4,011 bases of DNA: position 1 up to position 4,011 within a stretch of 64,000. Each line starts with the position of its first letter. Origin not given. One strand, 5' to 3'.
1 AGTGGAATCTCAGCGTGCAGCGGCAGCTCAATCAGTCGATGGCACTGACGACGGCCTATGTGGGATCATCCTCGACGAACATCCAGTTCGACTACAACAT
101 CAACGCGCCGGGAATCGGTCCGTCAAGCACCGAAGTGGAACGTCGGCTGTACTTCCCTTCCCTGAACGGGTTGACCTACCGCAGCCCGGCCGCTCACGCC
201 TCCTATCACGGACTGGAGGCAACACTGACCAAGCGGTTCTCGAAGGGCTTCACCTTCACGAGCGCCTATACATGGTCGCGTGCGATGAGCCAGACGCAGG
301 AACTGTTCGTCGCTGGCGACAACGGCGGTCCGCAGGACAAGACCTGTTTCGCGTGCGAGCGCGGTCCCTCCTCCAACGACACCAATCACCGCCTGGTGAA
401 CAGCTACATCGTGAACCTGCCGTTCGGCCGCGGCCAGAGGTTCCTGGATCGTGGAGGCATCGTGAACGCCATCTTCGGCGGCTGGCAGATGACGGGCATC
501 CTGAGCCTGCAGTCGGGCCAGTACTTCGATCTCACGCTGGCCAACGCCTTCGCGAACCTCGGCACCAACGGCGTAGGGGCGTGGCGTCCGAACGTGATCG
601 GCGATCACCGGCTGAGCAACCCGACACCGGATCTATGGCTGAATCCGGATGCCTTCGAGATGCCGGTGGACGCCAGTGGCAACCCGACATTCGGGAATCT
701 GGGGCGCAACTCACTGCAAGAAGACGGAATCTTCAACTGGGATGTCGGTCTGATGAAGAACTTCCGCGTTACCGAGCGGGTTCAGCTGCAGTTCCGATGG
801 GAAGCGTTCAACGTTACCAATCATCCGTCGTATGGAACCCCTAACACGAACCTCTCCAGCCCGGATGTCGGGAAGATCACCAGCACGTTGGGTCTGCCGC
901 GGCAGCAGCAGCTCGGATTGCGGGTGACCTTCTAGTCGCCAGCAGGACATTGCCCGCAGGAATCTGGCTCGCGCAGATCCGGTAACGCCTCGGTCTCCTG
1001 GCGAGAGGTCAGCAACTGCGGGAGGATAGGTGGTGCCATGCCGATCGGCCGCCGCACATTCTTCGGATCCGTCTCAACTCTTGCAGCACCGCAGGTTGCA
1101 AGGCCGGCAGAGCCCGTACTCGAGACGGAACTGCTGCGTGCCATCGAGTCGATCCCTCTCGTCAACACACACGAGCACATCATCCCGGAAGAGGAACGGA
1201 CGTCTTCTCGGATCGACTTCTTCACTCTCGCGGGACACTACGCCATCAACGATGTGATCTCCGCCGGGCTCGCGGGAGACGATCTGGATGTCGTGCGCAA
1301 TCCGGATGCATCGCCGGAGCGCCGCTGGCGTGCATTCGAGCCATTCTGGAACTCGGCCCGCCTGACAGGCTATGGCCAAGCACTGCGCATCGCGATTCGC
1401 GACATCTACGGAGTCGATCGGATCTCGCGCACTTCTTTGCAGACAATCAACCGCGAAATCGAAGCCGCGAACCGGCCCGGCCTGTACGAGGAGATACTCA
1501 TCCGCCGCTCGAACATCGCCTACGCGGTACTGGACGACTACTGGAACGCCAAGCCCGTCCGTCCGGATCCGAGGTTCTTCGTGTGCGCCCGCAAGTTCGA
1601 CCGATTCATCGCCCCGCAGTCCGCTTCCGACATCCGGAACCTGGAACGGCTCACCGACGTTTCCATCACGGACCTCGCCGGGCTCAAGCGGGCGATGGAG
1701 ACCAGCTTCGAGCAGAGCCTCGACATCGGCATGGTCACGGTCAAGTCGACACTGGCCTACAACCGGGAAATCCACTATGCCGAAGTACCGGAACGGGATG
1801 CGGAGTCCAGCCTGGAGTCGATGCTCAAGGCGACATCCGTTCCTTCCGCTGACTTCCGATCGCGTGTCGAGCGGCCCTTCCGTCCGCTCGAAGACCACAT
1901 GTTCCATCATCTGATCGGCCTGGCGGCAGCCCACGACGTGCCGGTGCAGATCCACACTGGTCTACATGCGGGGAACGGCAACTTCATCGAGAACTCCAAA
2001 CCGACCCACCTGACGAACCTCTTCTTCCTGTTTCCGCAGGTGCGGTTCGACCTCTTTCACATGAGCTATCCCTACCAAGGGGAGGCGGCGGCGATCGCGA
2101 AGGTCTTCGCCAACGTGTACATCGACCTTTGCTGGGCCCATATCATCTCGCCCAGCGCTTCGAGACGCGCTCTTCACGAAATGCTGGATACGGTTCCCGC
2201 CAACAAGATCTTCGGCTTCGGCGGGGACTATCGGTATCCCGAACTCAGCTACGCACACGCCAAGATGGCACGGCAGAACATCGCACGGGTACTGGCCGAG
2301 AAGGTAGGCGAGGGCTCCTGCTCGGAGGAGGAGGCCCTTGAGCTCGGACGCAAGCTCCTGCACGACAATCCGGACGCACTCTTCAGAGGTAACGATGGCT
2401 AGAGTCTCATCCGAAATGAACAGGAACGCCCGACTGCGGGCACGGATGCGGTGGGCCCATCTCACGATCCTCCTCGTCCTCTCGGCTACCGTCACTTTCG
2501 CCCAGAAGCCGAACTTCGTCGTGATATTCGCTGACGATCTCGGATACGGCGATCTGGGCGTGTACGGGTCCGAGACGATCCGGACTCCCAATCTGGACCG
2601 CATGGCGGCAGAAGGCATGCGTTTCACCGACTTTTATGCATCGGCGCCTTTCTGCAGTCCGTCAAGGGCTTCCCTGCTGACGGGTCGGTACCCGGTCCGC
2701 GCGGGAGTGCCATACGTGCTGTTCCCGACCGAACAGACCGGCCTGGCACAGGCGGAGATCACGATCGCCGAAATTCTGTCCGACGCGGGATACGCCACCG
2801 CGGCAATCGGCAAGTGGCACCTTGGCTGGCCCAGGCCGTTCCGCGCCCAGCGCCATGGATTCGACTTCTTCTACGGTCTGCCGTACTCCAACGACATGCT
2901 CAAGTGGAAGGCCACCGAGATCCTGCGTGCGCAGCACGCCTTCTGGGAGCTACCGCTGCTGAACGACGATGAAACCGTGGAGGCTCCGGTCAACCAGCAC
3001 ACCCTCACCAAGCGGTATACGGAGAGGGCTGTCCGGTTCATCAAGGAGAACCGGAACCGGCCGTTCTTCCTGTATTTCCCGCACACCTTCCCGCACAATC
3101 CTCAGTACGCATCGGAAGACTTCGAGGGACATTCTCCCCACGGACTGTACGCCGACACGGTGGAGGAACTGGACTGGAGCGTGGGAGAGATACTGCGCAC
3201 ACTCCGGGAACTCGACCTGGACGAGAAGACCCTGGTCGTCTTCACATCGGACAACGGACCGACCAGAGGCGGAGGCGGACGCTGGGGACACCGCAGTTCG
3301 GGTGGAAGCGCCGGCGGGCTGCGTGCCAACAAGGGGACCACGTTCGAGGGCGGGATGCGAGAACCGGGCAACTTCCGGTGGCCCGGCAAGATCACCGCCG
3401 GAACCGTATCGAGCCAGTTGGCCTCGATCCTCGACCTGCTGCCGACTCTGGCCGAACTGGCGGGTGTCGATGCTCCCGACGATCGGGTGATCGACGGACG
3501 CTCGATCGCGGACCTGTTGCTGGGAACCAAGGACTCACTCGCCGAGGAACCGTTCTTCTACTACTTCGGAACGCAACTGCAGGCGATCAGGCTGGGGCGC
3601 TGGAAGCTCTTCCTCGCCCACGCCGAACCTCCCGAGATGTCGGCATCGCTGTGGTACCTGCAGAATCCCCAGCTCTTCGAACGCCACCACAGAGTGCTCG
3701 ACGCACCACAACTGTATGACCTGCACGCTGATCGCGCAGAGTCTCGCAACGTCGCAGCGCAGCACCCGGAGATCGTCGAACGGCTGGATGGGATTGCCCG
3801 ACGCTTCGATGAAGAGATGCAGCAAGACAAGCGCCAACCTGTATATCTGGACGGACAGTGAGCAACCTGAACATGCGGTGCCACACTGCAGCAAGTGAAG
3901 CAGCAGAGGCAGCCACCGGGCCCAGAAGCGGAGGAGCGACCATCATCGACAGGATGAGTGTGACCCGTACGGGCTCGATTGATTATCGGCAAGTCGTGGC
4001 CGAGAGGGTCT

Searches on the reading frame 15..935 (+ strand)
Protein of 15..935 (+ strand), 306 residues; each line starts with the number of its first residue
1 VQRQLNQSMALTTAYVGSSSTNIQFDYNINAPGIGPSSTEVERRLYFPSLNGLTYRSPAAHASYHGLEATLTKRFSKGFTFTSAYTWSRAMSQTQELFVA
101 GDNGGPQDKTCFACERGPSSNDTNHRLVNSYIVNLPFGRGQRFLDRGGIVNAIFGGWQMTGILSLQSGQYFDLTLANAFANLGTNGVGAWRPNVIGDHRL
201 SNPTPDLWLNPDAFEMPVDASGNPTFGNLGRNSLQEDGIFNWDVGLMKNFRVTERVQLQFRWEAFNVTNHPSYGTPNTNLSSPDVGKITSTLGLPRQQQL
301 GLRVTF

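Call 10: search_protein_families(library=pfam, proteins=[window:15-935:+], max_evalue=0.01)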
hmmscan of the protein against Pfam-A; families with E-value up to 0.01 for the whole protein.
window:15-935:+ (306 aa): 1 family
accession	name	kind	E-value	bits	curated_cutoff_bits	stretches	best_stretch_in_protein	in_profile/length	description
PF25183.1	OMP_b-brl_4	-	1.1e-91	309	30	1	1-299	540-838/838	Outer membrane beta barrel domain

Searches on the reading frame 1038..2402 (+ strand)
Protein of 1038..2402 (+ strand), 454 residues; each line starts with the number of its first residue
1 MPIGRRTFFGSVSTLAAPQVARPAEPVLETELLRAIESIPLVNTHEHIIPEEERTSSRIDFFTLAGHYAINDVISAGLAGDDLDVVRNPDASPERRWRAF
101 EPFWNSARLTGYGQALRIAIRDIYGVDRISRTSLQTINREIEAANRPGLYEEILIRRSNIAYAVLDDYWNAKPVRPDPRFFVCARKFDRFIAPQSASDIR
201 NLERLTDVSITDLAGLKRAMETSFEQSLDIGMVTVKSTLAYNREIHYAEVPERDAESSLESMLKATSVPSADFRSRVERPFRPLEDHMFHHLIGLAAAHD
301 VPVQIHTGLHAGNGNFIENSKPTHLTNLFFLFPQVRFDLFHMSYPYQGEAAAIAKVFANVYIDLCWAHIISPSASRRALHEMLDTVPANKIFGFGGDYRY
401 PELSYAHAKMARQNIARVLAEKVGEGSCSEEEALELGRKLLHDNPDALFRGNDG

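Call 10: search_protein_families(library=pfam, proteins=[window:1038-2402:+], max_evalue=0.01)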
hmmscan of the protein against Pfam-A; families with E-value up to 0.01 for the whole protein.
window:1038-2402:+ (454 aa): 1 family
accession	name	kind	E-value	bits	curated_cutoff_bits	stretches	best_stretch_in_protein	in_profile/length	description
PF04909.20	Amidohydro_2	-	1.9e-15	57.8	26.4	1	279-450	117-288/289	Amidohydrolase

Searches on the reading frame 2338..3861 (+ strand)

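Call 10: search_protein_families(library=pfam, proteins=[window:2338-3861:+], max_evalue=0.01)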
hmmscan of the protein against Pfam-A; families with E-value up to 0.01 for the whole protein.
window:2338-3861:+ (507 aa): 4 families
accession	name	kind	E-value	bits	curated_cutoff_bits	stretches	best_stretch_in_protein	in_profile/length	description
PF00884.28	Sulfatase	-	4.2e-64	217.2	25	1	58-377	1-301/301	Sulfatase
PF14707.11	Sulfatase_C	-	2.5e-13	51.2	30.9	1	403-500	3-102/127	C-terminal region of aryl-sulfatase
PF16347.10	SGSH_C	-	1.2e-10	42.2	29.3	1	334-411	10-86/154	N-sulphoglucosamine sulphohydrolase, C-terminal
PF01663.27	Phosphodiest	-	5.7e-09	36.5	23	1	82-307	19-220/342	Type I phosphodiesterase / nucleotide pyrophosphatase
